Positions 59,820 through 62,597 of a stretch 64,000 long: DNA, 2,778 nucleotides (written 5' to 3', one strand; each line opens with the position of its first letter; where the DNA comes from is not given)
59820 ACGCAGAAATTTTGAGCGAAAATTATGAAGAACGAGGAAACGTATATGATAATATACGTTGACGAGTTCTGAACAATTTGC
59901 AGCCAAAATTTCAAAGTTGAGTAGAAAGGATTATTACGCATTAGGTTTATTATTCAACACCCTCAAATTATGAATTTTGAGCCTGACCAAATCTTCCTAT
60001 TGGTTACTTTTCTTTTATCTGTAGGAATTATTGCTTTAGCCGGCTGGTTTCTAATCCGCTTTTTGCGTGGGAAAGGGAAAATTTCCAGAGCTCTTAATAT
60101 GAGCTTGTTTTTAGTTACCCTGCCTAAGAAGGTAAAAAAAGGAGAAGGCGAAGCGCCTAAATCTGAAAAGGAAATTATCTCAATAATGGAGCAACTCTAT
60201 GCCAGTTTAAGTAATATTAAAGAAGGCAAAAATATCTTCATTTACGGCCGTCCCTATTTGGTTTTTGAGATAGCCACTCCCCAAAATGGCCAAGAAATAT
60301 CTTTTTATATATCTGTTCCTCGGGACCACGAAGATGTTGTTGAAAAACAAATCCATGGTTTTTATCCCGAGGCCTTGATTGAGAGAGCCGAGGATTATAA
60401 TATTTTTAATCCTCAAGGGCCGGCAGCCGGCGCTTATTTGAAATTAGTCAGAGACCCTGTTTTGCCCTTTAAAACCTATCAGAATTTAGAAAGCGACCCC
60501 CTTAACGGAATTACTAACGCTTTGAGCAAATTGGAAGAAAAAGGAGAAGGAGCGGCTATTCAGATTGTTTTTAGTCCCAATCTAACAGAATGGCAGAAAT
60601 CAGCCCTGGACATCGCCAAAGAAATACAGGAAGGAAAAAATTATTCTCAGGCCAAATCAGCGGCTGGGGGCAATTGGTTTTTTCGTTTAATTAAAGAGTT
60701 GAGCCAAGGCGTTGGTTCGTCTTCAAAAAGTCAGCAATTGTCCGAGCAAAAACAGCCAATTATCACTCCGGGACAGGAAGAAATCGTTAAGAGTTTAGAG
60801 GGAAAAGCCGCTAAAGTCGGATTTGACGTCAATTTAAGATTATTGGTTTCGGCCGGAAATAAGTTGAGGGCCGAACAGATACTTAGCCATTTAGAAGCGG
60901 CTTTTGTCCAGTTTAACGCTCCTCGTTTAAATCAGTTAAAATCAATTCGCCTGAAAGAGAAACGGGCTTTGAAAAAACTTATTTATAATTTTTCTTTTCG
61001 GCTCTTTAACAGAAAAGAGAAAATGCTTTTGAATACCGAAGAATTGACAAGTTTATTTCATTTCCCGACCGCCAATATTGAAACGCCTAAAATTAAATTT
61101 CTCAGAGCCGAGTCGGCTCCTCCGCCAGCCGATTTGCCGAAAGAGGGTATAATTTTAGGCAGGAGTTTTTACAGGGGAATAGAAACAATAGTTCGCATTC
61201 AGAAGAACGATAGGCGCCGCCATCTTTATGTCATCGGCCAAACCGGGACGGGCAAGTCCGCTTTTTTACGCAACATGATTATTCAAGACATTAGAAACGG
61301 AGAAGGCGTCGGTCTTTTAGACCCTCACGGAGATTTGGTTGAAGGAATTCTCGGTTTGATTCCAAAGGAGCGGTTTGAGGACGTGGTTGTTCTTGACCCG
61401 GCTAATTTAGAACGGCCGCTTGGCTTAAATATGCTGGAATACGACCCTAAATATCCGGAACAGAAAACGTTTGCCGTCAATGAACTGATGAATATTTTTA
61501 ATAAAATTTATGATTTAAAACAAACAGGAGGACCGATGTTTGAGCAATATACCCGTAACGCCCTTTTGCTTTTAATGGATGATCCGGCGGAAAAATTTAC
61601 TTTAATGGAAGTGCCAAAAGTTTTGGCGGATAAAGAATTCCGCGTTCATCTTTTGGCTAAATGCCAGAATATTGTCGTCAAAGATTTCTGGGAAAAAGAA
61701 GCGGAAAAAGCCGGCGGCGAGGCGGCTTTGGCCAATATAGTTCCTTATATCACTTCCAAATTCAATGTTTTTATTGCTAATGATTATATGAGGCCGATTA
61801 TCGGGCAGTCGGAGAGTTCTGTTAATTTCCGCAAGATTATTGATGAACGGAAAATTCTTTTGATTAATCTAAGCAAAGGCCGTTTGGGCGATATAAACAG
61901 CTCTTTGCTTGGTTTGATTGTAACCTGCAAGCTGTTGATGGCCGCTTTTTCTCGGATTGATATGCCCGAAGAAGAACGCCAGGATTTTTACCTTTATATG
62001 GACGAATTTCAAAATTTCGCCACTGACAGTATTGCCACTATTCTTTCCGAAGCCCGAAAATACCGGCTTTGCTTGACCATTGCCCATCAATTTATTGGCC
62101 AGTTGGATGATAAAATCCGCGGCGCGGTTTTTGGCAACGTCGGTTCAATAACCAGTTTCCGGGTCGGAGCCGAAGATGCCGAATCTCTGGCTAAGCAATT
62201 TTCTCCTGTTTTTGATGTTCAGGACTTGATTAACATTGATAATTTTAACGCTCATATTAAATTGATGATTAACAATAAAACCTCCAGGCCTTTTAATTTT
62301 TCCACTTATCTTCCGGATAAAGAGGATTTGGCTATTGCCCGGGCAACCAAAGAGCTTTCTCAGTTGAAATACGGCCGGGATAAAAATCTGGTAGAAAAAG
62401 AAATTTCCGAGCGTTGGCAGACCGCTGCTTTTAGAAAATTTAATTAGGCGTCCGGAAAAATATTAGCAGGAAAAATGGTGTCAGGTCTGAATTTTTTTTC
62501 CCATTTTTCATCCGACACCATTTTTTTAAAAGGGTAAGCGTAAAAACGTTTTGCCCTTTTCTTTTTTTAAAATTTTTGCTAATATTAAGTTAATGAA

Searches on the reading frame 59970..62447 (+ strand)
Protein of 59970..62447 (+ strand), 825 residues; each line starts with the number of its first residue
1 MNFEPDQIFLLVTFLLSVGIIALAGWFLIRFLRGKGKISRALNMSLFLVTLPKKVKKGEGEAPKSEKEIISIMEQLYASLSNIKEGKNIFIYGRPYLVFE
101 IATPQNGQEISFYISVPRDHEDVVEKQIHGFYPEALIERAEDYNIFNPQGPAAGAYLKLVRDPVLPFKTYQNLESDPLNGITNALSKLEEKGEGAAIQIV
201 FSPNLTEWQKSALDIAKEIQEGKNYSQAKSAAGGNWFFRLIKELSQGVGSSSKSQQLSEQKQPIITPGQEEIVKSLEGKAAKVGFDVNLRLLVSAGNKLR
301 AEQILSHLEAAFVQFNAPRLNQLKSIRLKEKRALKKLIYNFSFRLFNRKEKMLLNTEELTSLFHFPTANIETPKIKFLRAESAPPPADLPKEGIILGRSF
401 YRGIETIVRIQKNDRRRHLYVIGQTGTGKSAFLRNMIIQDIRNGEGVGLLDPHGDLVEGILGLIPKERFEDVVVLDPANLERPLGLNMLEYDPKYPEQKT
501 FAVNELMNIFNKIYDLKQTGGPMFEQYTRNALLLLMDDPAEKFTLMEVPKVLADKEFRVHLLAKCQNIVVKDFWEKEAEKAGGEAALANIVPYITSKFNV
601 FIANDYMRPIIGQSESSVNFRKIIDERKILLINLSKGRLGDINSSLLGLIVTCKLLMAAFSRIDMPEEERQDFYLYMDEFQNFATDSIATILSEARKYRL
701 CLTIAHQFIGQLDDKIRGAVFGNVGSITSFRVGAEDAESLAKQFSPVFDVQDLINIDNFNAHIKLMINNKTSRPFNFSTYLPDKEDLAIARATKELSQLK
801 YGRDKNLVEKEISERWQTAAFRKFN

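Call 58: search_protein_families(library=pfam, proteins=[window:59970-62447:+], max_evalue=0.00001)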
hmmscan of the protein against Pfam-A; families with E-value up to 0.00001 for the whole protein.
window:59970-62447:+ (825 aa): 3 families
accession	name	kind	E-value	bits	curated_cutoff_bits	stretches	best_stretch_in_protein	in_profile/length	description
PF01935.23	DUF87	-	9.2e-07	29.6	23.2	1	408-488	14-89/220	Helicase HerA, central domain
PF10412.15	TrwB_AAD_bind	-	9.7e-07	28.4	20.5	0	409-458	8-57/387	Type IV secretion-system coupling protein DNA-binding domain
PF02534.20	T4SS-DNA_transf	-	3.4e-06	26.6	20.1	0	413-715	41-347/468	Type IV secretory system Conjugative DNA transfer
